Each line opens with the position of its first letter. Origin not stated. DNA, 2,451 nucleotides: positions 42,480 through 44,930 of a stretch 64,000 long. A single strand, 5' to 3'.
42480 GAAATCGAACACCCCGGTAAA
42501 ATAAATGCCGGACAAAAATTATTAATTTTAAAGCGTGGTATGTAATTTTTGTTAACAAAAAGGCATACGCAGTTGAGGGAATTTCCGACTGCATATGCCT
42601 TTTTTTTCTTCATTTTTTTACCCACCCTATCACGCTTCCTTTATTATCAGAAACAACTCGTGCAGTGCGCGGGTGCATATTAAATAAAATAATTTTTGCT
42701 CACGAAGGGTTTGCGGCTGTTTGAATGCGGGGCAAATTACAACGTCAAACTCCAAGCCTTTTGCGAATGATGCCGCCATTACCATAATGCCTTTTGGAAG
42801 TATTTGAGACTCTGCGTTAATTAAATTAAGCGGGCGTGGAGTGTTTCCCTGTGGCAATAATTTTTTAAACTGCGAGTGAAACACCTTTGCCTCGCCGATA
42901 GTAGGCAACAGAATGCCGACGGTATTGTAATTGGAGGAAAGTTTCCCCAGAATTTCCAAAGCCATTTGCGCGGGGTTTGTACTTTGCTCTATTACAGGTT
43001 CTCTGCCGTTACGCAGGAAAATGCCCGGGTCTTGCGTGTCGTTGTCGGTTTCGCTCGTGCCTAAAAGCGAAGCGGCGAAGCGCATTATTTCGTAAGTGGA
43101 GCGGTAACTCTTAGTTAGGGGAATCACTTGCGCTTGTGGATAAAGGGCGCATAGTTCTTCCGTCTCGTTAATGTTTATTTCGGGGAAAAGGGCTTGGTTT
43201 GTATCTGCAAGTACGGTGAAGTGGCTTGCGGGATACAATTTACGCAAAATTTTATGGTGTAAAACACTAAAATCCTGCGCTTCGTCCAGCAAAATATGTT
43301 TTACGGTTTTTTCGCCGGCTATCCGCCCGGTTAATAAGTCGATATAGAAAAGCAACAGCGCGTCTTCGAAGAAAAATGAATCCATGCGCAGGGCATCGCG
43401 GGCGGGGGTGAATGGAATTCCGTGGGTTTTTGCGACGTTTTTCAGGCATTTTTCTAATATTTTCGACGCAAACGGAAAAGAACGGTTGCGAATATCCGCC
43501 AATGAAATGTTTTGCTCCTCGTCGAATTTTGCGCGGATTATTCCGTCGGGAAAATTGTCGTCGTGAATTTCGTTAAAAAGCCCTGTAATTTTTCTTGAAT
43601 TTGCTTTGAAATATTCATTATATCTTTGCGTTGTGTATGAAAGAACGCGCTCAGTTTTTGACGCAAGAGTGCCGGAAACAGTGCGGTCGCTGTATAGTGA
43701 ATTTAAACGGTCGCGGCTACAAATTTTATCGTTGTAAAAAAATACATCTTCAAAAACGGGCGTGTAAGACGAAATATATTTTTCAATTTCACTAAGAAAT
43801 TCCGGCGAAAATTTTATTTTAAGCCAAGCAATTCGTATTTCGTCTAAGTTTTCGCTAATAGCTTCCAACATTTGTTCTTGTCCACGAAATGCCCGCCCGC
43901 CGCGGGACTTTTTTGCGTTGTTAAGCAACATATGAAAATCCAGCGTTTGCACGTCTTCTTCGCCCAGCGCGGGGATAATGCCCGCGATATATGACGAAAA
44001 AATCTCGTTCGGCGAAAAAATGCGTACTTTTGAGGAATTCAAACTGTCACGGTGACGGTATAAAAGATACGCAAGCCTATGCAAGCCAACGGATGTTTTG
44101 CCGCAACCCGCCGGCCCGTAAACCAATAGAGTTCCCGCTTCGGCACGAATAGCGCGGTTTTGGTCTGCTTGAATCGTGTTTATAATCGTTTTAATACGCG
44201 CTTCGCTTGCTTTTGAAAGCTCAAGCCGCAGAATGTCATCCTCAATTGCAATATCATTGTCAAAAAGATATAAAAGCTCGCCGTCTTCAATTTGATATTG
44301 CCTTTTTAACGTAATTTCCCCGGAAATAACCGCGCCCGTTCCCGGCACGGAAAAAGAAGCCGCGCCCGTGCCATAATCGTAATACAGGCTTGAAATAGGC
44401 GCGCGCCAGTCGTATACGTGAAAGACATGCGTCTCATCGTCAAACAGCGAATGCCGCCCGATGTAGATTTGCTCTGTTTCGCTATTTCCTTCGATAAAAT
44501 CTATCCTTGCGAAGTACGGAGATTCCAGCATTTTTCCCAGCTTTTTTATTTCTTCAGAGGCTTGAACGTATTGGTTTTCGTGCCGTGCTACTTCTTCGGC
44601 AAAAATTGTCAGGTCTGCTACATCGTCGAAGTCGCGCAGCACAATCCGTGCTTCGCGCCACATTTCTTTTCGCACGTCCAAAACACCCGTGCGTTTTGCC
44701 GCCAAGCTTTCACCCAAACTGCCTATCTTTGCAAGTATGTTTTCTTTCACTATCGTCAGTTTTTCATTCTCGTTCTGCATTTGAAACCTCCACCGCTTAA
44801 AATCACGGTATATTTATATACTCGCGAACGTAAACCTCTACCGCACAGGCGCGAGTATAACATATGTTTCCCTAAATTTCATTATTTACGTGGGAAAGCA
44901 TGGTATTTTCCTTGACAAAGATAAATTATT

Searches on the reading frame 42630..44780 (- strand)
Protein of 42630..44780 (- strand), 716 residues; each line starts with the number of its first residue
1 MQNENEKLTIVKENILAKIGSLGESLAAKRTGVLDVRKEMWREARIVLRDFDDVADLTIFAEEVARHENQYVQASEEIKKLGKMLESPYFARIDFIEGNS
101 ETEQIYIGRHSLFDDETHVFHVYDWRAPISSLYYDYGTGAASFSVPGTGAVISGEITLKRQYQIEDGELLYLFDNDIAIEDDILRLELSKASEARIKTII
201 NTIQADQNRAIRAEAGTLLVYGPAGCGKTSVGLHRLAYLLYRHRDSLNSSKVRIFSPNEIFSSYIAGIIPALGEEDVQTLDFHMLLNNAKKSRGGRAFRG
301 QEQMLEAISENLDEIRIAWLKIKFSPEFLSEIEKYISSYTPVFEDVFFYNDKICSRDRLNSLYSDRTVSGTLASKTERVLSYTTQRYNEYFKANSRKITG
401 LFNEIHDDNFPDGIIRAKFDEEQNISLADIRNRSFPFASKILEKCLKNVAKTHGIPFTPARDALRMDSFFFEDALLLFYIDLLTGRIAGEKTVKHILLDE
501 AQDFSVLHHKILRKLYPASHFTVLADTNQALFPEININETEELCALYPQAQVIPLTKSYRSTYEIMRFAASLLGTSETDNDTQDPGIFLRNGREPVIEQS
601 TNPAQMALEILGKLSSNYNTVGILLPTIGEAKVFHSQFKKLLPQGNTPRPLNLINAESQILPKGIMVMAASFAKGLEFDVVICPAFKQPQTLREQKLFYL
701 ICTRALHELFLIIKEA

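Call 89: search_protein_families(library=pfam, proteins=[window:42630-44780:-], max_evalue=0.00001)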
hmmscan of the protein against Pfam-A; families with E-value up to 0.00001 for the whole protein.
window:42630-44780:- (716 aa): 1 family
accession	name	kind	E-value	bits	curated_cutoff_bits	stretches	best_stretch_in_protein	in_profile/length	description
PF00580.27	UvrD-helicase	-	9.8e-11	42.3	23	0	490-532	210-253/271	UvrD/REP helicase N-terminal domain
